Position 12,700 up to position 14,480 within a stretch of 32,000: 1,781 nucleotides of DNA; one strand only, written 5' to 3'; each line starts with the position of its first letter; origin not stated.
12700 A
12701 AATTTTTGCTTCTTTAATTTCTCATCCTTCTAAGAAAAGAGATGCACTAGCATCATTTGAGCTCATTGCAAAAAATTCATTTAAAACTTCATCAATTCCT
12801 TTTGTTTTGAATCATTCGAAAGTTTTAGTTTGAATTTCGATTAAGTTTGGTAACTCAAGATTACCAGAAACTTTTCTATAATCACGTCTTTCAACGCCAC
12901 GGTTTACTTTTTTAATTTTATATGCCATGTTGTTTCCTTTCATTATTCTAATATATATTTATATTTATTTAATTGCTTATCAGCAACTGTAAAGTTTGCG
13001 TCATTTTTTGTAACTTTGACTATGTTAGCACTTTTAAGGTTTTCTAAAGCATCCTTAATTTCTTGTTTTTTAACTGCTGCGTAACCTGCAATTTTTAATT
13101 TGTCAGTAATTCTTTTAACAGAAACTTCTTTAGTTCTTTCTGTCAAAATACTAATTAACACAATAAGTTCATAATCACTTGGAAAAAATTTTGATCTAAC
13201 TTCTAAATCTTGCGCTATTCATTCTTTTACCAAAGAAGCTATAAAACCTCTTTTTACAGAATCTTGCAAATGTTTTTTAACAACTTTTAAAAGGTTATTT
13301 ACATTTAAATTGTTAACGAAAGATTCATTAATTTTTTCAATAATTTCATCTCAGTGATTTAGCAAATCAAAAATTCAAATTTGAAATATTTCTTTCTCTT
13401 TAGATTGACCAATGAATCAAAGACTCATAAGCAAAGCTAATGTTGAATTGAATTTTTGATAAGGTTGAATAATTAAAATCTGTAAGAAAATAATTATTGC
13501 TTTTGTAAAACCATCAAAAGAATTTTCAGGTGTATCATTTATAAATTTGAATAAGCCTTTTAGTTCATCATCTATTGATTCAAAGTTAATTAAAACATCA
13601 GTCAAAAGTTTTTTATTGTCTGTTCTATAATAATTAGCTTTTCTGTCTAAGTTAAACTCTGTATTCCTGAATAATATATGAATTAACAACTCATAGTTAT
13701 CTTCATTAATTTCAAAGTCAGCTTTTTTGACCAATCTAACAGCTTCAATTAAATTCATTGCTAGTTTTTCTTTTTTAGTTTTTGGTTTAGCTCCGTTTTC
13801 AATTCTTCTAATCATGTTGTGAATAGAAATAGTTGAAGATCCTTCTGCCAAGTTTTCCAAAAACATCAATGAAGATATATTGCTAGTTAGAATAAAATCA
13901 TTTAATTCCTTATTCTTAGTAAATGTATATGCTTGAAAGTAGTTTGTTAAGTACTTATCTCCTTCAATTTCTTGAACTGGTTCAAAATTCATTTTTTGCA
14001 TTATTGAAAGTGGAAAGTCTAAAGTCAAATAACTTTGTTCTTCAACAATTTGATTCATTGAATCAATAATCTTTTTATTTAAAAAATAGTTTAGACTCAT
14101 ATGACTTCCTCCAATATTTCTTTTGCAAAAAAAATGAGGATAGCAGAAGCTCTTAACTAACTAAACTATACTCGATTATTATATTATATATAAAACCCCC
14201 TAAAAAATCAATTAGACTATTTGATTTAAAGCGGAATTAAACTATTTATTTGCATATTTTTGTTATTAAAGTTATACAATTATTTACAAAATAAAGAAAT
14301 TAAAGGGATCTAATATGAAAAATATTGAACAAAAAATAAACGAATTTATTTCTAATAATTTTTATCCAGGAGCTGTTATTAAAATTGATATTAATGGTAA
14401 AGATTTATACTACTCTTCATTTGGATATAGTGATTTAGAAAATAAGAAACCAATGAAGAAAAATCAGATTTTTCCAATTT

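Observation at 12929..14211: Catalytically degenerate Fic-fold/wHTH protein appears to be the first gene of the rpoB-rpoC operon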

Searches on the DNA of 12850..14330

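Call 72: search_rna_families(source=window, start=12850, end=14330, threshold=evalue, max_evalue=10, show_alignments=3)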
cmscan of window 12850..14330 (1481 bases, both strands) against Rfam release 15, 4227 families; matches with E-value up to 10: 3.
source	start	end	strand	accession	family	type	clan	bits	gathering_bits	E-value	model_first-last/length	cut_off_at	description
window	13106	13173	-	RF02443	SpR08_sRNA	Gene; sRNA;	-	22.1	80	0.64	1-73/73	no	Streptococcus sRNA SpR08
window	13550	13576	-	RF00221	SNORD43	Gene; snRNA; snoRNA; CD-box;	CL00059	16.3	45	4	1-64/64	no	Small nucleolar RNA SNORD43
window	13152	13180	-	RF00221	SNORD43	Gene; snRNA; snoRNA; CD-box;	CL00059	15.4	45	7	1-64/64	no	Small nucleolar RNA SNORD43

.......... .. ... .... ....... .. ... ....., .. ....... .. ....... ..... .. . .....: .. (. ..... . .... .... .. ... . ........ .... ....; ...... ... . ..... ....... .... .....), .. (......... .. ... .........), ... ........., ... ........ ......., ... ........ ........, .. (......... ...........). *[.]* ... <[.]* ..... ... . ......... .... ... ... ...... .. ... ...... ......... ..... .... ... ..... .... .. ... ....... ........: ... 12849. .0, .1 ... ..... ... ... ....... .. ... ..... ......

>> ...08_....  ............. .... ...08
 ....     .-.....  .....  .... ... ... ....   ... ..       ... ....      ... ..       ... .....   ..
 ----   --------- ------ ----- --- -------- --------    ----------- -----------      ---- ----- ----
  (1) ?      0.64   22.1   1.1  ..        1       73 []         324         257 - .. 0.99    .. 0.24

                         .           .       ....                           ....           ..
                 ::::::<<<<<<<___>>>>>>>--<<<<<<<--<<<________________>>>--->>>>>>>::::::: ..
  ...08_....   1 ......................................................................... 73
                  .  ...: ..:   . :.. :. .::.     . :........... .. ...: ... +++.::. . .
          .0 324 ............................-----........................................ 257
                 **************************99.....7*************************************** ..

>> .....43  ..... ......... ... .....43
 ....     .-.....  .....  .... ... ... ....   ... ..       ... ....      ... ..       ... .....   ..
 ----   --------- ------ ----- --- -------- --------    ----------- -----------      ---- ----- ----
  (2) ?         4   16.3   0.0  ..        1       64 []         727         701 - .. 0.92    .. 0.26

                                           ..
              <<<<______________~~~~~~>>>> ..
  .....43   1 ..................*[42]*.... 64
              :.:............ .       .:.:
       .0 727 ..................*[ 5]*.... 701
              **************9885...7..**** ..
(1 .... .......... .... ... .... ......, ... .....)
